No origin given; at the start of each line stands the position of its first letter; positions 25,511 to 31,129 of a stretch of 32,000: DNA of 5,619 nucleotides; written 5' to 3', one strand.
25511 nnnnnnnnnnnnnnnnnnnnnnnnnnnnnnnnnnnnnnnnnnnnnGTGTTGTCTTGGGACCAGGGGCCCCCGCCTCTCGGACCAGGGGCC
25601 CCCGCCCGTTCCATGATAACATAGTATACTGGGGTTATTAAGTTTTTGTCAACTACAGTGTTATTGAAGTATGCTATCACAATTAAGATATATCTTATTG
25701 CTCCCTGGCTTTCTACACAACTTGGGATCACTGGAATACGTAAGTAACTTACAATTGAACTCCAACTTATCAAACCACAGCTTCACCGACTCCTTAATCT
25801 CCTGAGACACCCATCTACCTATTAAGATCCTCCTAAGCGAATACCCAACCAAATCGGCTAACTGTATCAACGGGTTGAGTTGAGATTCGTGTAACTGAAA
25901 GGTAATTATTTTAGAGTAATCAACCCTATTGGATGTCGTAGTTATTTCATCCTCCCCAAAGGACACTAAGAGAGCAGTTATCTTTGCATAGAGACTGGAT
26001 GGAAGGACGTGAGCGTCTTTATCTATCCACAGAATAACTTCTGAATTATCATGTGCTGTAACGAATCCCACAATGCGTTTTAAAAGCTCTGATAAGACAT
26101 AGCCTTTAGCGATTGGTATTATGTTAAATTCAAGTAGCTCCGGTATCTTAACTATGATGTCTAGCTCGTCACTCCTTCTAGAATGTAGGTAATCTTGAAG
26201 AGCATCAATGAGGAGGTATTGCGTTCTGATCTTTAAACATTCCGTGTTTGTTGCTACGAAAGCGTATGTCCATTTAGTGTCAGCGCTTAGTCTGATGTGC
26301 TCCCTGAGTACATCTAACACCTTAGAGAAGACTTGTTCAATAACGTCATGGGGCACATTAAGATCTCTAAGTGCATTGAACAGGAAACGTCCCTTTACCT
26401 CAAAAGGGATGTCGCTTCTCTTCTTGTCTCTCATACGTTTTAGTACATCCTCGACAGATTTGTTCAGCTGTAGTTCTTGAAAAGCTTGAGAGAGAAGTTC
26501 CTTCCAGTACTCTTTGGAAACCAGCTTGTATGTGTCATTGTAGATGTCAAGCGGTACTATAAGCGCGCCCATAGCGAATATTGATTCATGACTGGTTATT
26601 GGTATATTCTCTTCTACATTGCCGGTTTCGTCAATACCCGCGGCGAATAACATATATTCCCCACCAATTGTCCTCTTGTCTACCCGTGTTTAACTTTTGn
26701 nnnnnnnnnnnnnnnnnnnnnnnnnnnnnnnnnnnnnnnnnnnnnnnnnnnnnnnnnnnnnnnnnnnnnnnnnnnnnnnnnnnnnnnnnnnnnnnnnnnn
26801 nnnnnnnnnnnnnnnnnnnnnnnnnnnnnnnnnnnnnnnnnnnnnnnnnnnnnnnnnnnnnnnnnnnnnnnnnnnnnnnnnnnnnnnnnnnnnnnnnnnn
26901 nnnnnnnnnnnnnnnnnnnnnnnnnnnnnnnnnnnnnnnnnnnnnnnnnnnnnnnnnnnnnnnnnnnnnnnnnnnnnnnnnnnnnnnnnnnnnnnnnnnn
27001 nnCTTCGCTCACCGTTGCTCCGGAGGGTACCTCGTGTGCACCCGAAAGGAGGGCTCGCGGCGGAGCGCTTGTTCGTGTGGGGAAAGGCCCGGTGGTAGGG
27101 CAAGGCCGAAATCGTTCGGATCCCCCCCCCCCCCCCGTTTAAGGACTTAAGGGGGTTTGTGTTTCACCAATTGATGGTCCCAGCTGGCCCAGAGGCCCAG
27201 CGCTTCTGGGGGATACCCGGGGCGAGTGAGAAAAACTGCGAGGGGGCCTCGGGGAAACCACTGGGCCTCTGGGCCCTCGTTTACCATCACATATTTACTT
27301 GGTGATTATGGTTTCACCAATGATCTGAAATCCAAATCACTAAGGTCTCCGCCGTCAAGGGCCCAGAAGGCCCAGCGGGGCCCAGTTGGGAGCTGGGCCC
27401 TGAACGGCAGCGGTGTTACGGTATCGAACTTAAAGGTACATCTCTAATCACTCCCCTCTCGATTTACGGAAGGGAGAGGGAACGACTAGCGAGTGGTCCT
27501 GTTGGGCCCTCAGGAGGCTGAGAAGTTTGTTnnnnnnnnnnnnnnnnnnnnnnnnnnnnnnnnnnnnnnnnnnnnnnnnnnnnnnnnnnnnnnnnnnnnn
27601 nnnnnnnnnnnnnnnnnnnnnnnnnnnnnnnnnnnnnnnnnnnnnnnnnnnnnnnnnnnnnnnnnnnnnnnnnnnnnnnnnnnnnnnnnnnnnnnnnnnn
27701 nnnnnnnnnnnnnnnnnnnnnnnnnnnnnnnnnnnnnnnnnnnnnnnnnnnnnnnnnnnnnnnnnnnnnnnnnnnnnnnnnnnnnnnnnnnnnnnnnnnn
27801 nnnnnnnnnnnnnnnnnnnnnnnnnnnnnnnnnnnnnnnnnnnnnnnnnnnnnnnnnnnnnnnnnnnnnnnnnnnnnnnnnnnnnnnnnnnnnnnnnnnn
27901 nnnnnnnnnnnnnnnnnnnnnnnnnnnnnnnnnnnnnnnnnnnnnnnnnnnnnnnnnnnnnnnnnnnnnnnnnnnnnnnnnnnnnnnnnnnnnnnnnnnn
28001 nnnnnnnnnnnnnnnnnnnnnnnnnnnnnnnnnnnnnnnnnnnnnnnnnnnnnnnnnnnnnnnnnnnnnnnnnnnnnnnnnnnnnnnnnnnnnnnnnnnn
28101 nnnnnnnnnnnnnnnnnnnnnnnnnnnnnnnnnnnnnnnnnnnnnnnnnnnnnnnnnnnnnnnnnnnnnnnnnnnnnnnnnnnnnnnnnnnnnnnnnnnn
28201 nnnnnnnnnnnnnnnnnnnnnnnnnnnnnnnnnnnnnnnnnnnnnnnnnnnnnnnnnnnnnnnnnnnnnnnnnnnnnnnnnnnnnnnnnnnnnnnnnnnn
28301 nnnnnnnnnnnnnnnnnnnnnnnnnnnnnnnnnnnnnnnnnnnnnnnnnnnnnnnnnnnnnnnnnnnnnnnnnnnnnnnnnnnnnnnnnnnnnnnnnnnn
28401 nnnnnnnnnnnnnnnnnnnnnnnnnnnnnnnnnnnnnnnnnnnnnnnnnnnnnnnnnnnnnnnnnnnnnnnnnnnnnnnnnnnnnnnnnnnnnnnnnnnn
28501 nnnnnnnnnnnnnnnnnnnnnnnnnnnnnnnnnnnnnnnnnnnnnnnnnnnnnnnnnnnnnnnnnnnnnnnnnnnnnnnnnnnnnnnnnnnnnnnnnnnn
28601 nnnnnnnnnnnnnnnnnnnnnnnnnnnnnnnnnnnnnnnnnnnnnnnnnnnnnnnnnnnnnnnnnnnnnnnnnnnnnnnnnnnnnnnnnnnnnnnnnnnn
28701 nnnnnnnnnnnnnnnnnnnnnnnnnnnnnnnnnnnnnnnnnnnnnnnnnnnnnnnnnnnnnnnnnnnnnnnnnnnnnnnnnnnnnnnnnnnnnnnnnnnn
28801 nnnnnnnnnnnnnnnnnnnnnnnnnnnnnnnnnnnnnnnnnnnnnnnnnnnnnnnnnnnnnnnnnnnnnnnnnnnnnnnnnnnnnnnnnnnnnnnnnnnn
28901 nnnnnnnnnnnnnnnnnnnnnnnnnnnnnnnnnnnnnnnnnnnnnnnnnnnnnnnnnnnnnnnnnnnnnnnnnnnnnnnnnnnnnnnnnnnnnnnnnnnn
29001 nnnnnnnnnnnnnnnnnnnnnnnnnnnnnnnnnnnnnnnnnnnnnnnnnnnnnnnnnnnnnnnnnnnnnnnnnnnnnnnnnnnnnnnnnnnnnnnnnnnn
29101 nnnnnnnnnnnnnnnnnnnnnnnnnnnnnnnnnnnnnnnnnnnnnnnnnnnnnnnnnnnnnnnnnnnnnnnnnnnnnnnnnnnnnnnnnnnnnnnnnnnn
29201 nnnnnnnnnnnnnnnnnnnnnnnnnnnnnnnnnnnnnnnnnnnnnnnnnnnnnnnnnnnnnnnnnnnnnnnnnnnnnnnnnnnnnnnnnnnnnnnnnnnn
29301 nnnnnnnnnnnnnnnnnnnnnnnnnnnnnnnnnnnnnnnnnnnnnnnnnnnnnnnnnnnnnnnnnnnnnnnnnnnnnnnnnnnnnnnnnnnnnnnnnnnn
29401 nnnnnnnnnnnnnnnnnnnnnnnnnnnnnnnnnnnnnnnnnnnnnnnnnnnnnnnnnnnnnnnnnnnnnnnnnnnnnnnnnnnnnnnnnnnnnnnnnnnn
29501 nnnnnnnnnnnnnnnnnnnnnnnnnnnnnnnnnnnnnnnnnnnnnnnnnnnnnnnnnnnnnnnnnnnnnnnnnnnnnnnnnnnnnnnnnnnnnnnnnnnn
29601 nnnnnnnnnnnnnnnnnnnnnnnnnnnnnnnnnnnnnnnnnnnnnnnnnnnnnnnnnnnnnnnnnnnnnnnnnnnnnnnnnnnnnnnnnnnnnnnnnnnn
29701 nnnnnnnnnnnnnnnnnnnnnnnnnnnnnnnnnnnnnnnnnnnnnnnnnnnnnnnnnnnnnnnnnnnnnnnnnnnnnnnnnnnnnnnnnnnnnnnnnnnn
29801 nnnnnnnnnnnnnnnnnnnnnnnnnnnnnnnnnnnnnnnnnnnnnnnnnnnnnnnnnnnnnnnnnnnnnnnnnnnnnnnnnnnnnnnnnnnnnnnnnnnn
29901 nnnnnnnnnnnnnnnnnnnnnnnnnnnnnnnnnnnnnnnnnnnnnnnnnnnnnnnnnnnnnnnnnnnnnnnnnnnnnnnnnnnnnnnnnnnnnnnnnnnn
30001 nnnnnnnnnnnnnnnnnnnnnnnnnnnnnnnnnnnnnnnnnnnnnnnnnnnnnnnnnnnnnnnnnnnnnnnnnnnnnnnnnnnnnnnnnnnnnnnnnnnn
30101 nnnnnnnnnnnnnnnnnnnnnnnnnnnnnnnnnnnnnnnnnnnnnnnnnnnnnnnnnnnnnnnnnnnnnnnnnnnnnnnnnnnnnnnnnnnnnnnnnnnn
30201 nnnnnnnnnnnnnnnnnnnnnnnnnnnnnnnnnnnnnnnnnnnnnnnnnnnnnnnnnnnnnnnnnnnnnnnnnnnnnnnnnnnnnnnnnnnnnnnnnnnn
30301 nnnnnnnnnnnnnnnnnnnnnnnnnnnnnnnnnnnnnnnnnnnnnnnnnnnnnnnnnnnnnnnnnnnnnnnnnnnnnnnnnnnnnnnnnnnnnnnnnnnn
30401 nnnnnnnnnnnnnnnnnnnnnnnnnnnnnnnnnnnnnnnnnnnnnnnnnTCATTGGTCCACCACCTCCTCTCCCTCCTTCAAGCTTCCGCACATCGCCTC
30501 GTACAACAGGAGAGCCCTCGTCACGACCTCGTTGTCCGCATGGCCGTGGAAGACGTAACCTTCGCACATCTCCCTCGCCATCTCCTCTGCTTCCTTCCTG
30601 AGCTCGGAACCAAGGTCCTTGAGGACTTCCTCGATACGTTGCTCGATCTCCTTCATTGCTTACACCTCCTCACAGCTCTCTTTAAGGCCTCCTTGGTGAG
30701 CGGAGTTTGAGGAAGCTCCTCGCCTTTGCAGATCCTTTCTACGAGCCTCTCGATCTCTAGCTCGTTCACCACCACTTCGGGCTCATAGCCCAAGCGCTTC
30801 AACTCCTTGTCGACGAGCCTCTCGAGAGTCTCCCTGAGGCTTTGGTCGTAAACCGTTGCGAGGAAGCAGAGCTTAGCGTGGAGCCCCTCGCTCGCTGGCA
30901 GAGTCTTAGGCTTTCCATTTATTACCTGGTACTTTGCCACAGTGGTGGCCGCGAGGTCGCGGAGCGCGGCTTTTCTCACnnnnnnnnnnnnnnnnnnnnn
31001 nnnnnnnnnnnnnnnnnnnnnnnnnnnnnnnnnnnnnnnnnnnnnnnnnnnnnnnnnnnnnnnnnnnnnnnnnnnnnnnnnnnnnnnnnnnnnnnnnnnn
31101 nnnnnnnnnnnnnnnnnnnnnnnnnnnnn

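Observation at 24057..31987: A 7.85-kb self-replicating integrative element in tRNA-Gly(GCC), bounded by perfect 61-bp repeats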

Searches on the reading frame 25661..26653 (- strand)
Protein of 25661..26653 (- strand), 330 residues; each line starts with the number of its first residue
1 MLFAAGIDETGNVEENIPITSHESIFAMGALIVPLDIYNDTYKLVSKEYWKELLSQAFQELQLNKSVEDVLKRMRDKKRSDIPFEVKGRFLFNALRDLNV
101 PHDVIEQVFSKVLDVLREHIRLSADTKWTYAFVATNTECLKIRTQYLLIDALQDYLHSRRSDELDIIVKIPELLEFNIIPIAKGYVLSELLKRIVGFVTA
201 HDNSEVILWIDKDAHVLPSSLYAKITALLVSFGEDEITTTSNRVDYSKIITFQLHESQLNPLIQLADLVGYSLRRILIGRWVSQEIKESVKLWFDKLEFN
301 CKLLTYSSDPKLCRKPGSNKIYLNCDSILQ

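Call 4: search_protein_families(library=pfam, proteins=[window:25661-26653:-], max_evalue=0.1)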
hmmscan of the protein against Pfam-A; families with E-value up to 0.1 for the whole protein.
window:25661-26653:- (330 aa): 1 family
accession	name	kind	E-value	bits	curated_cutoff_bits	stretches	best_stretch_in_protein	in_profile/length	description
PF12686.12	DUF3800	-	1.9e-08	35.6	21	1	7-275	4-148/149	Protein of unknown function (DUF3800)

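Call 26: search_protein_families(library=padloc, proteins=[window:25661-26653:-], max_evalue=0.01)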
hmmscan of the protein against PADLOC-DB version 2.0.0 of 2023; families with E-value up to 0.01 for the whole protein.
window:25661-26653:- (330 aa): 0 families

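Call 59: search_protein_families(library=phrogs, proteins=[window:25661-26653:-], max_evalue=0.01)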
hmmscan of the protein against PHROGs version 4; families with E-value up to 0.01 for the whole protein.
window:25661-26653:- (330 aa): 0 families

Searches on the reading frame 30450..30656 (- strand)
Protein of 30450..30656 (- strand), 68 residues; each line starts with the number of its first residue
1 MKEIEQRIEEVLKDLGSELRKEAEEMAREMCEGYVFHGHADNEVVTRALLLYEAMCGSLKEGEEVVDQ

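Call 4: search_protein_families(library=pfam, proteins=[window:30450-30656:-], max_evalue=0.1)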
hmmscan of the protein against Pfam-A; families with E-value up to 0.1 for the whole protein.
window:30450-30656:- (68 aa): 1 family
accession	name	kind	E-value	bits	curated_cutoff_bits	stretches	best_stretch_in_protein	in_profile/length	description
PF14964.11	INTS15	-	0.1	11.9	27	1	2-63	17-84/362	Integrator complex subunit 15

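Call 59: search_protein_families(library=phrogs, proteins=[window:30450-30656:-], max_evalue=0.01)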
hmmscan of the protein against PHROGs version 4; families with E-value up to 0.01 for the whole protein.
window:30450-30656:- (68 aa): 0 families

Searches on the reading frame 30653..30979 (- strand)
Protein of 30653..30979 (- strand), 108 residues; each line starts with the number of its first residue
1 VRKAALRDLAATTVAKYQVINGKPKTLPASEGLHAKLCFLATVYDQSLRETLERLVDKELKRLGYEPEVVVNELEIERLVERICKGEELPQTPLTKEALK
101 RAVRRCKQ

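Call 4: search_protein_families(library=pfam, proteins=[window:30653-30979:-], max_evalue=0.1)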
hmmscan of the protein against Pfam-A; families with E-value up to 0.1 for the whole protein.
window:30653-30979:- (108 aa): 1 family
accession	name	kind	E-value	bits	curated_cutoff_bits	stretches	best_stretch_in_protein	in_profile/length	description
PF22020.1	RlmL_1st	-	0.029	14.8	27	1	52-70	10-28/55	RlmL ferredoxin-like domain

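Call 59: search_protein_families(library=phrogs, proteins=[window:30653-30979:-], max_evalue=0.01)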
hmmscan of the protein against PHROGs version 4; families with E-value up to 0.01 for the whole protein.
window:30653-30979:- (108 aa): 0 families
